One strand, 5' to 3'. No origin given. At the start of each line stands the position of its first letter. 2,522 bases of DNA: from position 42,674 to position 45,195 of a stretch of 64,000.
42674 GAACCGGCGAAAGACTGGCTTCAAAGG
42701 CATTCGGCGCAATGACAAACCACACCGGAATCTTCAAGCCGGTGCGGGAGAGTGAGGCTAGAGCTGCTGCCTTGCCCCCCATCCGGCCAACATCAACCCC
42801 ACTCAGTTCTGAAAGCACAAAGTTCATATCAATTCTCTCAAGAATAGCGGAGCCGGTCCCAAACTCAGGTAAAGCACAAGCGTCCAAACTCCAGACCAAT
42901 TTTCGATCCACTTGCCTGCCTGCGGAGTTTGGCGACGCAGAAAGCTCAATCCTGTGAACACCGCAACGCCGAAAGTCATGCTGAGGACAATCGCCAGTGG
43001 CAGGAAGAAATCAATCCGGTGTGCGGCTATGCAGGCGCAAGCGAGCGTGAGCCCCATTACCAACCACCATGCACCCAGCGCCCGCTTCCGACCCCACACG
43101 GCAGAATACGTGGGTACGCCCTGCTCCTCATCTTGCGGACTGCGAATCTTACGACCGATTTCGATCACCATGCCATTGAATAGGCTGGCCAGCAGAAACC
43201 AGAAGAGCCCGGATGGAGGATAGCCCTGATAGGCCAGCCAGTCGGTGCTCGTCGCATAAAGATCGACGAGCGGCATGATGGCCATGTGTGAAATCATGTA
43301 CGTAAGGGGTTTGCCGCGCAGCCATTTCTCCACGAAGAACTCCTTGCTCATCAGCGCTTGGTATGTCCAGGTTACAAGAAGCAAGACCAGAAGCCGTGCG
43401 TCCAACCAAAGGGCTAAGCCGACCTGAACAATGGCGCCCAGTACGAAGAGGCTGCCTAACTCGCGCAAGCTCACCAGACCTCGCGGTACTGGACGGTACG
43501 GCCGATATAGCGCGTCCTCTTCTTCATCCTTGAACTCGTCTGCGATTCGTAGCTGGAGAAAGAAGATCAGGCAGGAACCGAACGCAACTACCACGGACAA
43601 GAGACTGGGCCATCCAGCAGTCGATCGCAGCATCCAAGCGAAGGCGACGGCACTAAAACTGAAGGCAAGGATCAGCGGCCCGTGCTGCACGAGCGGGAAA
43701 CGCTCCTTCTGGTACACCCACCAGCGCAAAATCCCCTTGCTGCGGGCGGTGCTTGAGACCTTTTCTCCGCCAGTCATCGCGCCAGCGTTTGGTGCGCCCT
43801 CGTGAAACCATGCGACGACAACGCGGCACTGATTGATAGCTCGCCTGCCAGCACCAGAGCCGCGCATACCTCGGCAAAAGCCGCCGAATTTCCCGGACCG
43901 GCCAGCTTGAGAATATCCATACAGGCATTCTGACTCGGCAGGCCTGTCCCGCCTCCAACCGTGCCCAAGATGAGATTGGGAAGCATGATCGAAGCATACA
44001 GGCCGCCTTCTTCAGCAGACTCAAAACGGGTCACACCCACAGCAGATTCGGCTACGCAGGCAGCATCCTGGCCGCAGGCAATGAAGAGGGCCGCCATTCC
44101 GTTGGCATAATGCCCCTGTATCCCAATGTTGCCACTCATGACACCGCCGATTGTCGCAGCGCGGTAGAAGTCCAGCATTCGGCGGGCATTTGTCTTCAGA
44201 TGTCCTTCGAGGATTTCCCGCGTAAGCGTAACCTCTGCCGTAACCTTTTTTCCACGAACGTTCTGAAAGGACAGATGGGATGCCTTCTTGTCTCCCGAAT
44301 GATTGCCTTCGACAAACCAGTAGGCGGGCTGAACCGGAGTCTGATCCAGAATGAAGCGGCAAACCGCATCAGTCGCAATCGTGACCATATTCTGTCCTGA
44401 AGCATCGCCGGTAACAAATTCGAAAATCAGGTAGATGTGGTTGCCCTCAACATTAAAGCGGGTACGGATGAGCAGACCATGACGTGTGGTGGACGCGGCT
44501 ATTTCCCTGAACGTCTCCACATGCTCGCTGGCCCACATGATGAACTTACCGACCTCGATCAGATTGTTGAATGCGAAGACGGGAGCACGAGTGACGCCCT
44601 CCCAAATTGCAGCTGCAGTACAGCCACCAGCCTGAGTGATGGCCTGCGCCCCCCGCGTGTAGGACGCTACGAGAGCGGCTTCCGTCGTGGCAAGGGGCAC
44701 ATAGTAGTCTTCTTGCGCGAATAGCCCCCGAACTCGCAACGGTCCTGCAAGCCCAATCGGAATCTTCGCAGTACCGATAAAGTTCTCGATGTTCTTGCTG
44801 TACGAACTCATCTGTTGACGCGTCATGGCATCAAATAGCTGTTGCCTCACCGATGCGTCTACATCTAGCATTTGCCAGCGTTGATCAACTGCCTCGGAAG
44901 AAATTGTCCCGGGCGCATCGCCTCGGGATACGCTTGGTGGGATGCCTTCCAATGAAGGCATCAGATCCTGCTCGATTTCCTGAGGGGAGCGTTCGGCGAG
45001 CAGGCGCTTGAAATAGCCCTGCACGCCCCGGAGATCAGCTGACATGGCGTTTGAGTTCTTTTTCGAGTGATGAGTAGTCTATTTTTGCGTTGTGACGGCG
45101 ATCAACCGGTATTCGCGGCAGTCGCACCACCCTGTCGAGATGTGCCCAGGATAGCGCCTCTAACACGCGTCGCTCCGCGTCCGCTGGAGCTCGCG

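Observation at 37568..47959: GC-rich 10.4-kb island encoding a translationally coupled lipid/isoprenoid-type pathway of unknown product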

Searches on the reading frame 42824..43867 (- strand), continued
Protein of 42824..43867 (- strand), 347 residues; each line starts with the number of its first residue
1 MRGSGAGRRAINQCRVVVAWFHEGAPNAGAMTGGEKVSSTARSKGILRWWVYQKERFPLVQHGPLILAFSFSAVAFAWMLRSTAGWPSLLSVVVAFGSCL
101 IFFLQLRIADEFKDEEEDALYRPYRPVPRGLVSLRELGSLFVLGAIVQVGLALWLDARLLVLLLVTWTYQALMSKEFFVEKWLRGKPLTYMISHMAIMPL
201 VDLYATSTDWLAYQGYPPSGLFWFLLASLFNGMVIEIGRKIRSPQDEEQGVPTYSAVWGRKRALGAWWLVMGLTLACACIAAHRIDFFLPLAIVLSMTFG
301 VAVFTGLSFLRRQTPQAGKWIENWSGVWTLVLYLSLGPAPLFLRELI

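Call 77: search_solved_structures(query=A1, max_evalue=1, show_alignments=2)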
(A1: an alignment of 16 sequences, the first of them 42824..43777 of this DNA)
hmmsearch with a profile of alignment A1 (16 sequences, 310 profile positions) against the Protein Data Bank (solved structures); distinct sequences matched with E-value up to 1: 3.
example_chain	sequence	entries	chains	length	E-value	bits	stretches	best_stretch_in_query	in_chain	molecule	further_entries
9sau_C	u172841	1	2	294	9.2e-06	28.1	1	73-129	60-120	Chlorophyll a synthase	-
9sas_C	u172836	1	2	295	9.3e-06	28.1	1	73-129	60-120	Chlorophyll a synthase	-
6m31_A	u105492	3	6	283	1.9e-05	27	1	42-140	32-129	Digeranylgeranylglyceryl phosphate synthase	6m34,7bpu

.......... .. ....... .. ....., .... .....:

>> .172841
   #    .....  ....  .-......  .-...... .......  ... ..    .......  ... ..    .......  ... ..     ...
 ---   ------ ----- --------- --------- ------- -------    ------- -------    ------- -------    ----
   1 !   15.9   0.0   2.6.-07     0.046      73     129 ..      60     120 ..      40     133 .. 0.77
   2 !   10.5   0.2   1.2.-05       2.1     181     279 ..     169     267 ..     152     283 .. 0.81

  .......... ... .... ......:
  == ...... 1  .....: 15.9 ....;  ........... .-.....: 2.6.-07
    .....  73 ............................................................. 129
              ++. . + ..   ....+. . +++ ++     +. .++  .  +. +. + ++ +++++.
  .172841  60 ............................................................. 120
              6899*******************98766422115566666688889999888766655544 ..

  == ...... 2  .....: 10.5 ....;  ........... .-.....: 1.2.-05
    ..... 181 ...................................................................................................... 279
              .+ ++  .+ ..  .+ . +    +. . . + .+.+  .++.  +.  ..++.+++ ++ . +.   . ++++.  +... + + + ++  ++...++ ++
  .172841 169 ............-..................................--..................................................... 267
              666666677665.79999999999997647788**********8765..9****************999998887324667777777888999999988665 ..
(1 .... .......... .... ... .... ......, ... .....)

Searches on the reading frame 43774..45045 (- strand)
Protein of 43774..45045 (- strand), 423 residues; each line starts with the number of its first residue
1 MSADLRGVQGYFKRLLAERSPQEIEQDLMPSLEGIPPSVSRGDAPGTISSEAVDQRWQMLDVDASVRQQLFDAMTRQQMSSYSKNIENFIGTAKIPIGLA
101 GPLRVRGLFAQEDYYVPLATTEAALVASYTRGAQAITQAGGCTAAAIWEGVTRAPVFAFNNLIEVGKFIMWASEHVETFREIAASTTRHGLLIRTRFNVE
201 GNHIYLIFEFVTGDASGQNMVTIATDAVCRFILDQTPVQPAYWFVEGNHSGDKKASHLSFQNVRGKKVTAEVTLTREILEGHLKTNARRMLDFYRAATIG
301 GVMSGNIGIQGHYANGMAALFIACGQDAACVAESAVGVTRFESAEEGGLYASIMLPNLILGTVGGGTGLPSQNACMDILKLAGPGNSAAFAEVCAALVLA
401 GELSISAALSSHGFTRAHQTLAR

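Call 4: search_protein_families(library=pfam, proteins=[window:43774-45045:-])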
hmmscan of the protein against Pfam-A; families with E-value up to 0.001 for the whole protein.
window:43774-45045:- (423 aa): 1 family
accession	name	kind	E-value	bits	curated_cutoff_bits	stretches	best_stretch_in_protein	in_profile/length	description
PF00368.23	HMG-CoA_red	-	1.7e-111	373.3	27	1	53-423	2-368/368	Hydroxymethylglutaryl-coenzyme A reductase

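Call 5: search_protein_families(library=ncbifam, proteins=[window:43774-45045:-], max_evalue=0.01)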
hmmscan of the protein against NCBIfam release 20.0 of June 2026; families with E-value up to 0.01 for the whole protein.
window:43774-45045:- (423 aa): 3 families
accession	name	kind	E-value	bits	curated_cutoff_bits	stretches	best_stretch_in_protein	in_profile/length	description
TIGR00533.1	HMG_CoA_R_NADP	equivalog_domain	2.1e-96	323.3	441.8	1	50-423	27-402/402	hydroxymethylglutaryl-CoA reductase (NADPH)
TIGR00920.1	2A060605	subfamily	6.4e-68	229.7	778.35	1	84-419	523-865/887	hydroxymethylglutaryl-CoA reductase (NADPH)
TIGR00532.1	HMG_CoA_R_NAD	equivalog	4.2e-15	55.9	259.95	1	65-421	49-393/395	hydroxymethylglutaryl-CoA reductase, degradative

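Call 8: find_encoding_contigs(protein=window:43774-45045:-, flank=10000, max_places=8)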
Protein window:43774-45045:- (423 aa): 2 contigs read that carry it; 1 place shown.
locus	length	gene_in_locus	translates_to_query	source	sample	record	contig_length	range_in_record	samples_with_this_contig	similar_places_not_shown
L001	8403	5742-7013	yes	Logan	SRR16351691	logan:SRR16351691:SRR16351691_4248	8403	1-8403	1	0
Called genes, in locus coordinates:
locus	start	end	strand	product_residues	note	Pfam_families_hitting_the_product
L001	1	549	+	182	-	?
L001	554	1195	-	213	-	PF00753:Lactamase_B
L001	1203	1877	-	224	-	PF00590:TP_methylase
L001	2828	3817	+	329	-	PF00583:Acetyltransf_1, PF13508:Acetyltransf_7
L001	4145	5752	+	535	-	PF00501:AMP-binding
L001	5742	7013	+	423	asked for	PF00368:HMG-CoA_red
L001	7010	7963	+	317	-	PF01040:UbiA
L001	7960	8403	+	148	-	?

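Call 18: search_solved_structures(query=window:43774-45045:-, show_alignments=2, max_evalue=1e-10)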
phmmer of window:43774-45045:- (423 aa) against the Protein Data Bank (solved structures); distinct sequences matched with E-value up to 1e-10: 8.
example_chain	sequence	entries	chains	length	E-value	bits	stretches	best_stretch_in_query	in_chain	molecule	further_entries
6hr7_A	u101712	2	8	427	5.3e-82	279.1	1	50-423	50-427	HMG-CoA reductase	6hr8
8ecg_A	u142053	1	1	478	1.2e-53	185.7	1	15-420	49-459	3-hydroxy-3-methylglutaryl-coenzyme A reductase 1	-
7uli_AAA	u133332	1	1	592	2.5e-53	184.7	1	15-420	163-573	3-hydroxy-3-methylglutaryl-coenzyme A reductase 1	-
2q1l_A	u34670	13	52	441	3.2e-51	177.7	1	86-419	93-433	3-hydroxy-3-methylglutaryl-coenzyme A reductase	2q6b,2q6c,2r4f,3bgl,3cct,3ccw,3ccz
1dq8_A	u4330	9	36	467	3.8e-51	177.5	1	86-419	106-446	PROTEIN (HMG-COA REDUCTASE) | HMG-COA REDUCTASE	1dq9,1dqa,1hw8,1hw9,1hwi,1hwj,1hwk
8pkn_A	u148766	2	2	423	3.7e-50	174.2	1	86-411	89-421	3-hydroxy-3-methylglutaryl-coenzyme A reductase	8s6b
9v7y_A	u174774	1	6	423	1.5e-11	47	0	277-421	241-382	3-hydroxy-3-methylglutaryl coenzyme A reductase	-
6dio_A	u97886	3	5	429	8.6e-11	44.6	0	275-421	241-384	3-hydroxy-3-methylglutaryl coenzyme A reductase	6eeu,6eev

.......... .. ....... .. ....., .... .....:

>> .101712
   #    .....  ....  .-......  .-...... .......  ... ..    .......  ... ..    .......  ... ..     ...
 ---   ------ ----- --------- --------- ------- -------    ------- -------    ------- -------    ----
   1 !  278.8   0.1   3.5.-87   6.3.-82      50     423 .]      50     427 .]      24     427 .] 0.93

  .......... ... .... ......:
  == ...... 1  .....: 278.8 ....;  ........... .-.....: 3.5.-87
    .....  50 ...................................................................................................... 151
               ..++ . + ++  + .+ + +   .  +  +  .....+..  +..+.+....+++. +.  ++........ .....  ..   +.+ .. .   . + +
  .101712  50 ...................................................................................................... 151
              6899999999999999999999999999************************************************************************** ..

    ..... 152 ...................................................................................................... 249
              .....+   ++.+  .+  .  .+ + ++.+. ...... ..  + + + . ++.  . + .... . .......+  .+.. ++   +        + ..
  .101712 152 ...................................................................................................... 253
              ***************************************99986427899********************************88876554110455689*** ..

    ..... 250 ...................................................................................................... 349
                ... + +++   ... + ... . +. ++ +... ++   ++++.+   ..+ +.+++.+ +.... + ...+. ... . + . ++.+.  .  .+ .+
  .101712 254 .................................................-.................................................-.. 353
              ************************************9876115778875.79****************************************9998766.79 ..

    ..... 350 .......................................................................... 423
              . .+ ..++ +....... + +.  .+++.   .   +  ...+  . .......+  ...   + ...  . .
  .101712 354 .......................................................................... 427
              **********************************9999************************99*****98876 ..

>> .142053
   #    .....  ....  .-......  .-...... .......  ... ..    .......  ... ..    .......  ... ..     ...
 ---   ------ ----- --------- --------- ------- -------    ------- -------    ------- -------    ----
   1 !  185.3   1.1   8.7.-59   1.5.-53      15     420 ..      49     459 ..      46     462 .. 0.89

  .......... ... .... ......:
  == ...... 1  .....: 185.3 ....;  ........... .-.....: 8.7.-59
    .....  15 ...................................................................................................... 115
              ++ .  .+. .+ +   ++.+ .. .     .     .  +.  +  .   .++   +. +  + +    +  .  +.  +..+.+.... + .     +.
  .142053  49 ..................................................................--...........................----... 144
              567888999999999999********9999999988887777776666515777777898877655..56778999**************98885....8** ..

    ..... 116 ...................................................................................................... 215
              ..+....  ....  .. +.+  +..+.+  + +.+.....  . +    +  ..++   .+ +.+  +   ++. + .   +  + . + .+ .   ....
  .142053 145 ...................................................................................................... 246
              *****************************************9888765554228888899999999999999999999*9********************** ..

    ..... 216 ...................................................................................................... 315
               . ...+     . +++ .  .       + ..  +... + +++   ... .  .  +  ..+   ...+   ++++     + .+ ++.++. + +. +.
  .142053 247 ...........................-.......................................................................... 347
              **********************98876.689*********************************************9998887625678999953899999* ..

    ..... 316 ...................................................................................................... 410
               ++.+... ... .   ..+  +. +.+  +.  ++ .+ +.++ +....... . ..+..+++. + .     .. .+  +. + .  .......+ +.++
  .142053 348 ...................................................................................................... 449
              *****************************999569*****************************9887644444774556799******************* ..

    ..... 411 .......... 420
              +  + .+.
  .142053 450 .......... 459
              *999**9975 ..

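Call 73: search_protein_families(library=padloc, proteins=[window:43774-45045:-], max_evalue=0.001)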
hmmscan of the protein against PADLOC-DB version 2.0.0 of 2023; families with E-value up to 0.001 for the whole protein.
window:43774-45045:- (423 aa): 0 families
